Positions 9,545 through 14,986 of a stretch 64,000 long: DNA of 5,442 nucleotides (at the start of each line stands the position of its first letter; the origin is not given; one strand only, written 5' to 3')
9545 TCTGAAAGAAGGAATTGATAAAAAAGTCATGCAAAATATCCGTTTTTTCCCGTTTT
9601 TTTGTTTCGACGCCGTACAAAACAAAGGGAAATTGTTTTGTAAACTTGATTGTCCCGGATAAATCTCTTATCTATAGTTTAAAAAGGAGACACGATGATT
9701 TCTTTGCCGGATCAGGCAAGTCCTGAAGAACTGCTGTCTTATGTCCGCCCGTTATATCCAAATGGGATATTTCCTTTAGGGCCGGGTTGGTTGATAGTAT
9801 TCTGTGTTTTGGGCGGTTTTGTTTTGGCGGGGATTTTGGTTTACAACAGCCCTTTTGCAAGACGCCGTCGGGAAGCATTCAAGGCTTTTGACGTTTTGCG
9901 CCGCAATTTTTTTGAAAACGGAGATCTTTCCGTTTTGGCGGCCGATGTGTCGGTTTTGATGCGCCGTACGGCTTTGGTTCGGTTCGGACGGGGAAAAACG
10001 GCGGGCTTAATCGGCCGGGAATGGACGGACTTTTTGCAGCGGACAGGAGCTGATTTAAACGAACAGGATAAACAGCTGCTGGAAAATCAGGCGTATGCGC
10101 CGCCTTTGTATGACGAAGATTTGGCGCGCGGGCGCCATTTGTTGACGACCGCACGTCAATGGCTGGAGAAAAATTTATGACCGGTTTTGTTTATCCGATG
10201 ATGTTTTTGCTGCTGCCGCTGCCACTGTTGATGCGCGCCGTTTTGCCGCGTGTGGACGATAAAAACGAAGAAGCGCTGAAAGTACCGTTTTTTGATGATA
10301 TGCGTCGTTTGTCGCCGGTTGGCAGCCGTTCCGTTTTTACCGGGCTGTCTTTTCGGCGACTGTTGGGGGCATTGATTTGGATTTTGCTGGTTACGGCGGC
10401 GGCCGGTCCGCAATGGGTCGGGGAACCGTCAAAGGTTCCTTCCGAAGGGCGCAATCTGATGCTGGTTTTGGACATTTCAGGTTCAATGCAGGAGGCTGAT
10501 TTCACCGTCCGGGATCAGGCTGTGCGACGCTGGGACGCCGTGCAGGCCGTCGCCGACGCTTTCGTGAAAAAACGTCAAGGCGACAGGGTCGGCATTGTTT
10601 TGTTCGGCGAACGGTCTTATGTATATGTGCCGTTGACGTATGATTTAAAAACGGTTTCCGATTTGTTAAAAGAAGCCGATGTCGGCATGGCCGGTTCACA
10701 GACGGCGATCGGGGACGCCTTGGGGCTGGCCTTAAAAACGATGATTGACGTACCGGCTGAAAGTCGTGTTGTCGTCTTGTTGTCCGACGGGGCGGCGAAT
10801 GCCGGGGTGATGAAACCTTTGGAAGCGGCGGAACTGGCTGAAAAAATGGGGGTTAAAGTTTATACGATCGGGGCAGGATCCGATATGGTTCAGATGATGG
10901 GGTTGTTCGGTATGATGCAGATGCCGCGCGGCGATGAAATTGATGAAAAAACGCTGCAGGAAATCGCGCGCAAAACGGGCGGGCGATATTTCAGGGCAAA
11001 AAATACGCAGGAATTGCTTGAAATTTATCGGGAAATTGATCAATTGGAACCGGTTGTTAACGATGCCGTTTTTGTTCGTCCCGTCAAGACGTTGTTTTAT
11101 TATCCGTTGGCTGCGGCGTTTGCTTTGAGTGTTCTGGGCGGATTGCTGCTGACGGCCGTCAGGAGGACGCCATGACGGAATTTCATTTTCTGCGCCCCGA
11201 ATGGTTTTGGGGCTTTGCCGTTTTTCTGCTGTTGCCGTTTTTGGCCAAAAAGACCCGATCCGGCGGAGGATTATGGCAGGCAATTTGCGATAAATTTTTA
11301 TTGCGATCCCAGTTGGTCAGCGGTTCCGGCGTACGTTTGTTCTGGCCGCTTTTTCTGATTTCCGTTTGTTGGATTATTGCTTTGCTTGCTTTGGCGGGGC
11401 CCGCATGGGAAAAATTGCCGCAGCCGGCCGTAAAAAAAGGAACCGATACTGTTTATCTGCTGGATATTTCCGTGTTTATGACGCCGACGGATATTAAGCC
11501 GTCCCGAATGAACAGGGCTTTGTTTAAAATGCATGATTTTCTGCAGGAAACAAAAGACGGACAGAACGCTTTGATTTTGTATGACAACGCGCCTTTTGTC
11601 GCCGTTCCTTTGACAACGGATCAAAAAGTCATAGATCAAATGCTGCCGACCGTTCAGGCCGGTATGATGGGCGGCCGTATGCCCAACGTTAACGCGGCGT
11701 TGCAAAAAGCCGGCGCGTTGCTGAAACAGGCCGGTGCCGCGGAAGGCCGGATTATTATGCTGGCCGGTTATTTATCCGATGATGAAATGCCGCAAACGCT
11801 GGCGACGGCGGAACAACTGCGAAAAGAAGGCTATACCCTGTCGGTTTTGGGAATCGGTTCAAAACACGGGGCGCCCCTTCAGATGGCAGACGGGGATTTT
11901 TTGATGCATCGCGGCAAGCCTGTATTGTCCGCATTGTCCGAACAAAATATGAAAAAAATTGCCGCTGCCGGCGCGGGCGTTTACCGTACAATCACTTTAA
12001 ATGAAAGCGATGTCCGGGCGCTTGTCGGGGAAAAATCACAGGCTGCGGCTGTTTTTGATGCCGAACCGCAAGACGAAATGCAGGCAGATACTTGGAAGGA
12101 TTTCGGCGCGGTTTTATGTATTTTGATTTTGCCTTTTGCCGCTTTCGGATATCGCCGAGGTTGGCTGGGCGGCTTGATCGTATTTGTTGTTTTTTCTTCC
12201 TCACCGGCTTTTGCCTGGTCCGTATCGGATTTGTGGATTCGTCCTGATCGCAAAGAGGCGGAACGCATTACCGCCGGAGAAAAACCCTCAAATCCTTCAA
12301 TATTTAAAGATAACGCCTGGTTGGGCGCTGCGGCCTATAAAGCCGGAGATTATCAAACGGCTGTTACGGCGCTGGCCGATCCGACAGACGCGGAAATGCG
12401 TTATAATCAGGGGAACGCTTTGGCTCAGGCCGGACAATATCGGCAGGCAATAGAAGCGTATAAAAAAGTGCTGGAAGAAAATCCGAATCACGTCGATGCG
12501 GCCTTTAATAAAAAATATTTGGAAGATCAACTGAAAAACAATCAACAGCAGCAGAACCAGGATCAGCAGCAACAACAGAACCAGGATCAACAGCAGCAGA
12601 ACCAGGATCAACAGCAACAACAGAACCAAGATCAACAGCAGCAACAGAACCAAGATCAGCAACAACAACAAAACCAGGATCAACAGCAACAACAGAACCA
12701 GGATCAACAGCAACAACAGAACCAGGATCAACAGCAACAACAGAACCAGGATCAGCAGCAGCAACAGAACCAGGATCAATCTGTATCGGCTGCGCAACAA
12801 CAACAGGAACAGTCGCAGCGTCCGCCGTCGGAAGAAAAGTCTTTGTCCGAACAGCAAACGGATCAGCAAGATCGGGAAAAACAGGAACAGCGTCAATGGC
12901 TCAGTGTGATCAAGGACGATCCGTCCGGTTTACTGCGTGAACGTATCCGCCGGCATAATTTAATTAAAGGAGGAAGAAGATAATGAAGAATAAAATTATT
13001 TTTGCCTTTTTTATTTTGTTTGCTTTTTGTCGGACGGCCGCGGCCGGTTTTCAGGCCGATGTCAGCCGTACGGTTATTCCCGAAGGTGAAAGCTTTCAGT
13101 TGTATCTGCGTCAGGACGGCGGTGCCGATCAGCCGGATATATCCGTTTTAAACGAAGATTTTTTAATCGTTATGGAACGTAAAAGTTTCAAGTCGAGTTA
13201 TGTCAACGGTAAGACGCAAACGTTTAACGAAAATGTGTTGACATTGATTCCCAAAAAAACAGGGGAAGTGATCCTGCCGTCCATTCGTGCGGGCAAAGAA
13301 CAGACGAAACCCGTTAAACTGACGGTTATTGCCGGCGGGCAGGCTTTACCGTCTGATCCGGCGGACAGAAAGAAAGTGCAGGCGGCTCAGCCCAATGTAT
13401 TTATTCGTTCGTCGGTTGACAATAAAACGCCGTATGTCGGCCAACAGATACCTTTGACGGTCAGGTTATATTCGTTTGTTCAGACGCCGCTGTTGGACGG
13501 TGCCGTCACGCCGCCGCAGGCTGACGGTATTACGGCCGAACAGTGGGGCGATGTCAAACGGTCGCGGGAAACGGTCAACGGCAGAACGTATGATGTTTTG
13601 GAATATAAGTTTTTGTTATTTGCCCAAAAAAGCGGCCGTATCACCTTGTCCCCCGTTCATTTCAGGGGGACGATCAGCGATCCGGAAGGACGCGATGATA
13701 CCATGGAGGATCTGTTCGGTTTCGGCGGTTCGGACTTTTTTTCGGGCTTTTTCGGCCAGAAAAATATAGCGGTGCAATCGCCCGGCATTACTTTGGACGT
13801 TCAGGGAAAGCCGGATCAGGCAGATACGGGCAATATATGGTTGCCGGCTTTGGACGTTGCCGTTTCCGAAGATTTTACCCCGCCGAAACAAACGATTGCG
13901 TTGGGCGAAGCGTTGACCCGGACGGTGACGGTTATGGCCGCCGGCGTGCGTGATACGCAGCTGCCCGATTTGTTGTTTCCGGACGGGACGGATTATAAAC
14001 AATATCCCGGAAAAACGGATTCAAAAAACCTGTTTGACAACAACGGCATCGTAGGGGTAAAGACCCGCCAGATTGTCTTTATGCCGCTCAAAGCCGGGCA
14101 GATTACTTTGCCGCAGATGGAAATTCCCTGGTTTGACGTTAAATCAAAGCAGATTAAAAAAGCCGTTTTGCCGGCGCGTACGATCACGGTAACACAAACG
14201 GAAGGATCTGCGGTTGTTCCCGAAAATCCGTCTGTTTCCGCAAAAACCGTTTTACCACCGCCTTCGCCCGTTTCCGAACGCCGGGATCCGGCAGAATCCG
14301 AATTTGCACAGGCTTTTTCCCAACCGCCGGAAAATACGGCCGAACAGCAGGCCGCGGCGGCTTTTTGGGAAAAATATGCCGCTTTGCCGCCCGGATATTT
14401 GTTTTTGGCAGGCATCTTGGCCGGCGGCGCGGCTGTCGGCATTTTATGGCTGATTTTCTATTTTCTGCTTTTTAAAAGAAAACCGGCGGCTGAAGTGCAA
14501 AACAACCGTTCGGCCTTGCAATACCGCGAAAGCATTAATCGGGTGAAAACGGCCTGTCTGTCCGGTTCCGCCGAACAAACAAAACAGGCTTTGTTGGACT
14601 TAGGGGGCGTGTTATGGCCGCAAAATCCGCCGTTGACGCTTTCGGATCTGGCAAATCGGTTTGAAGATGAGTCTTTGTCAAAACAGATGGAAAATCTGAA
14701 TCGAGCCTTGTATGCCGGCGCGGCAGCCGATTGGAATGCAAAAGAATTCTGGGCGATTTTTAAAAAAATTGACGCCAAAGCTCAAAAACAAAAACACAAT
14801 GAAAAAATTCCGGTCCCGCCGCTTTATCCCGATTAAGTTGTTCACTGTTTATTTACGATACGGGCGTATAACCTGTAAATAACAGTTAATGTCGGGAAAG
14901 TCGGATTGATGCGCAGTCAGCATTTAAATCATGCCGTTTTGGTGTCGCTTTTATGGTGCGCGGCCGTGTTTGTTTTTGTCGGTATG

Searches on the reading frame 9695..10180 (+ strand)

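Call 41: search_protein_families(library=pfam, proteins=[window:9695-10180:+], max_evalue=0.00001)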
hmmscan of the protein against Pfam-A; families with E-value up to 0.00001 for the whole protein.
window:9695-10180:+ (161 aa): 1 family
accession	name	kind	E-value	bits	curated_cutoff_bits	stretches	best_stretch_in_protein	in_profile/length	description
PF14316.11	DUF4381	-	2.3e-21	77.1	27.2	1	22-158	11-144/145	Domain of unknown function (DUF4381)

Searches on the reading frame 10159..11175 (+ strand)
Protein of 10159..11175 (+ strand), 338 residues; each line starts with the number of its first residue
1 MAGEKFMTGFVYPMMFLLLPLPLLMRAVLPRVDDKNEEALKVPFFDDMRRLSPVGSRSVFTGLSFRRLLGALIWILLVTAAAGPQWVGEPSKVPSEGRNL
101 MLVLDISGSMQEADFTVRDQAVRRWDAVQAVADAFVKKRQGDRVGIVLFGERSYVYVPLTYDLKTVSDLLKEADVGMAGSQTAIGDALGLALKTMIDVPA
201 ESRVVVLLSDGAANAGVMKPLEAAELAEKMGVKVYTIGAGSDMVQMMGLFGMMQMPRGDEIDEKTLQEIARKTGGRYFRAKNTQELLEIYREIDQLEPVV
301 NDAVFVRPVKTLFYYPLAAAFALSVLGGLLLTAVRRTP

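Call 41: search_protein_families(library=pfam, proteins=[window:10159-11175:+], max_evalue=0.00001)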
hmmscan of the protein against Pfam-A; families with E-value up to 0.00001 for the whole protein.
window:10159-11175:+ (338 aa): 4 families
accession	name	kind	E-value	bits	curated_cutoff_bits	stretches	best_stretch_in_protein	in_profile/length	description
PF00092.34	VWA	-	4.6e-21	76.3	23.8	1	99-290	1-172/174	von Willebrand factor type A domain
PF13519.12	VWA_2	-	7.8e-19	68.7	27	1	100-211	1-106/107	von Willebrand factor type A domain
PF01882.25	DUF58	-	4.8e-09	36.2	23.4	1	97-224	35-157/216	Protein of unknown function DUF58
PF06707.17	DUF1194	-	2.3e-06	27.4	27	0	99-235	5-150/206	Protein of unknown function (DUF1194)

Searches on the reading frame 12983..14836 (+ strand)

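Call 41: search_protein_families(library=pfam, proteins=[window:12983-14836:+], max_evalue=0.00001)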
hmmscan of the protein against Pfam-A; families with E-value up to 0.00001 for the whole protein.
window:12983-14836:+ (617 aa): 3 families
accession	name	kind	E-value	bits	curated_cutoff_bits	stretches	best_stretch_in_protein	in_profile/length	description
PF13584.12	BatD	-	1.9e-25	89.8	24.1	1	25-115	1-92/92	BatD DUF11 like domain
PF25607.1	DUF7939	-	7.5e-16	58.7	27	1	516-598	3-79/81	Domain of unknown function (DUF7939)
PF12584.13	TRAPPC10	-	2e-06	28.1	22.5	0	361-393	93-125/150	Trafficking protein particle complex subunit 10, TRAPPC10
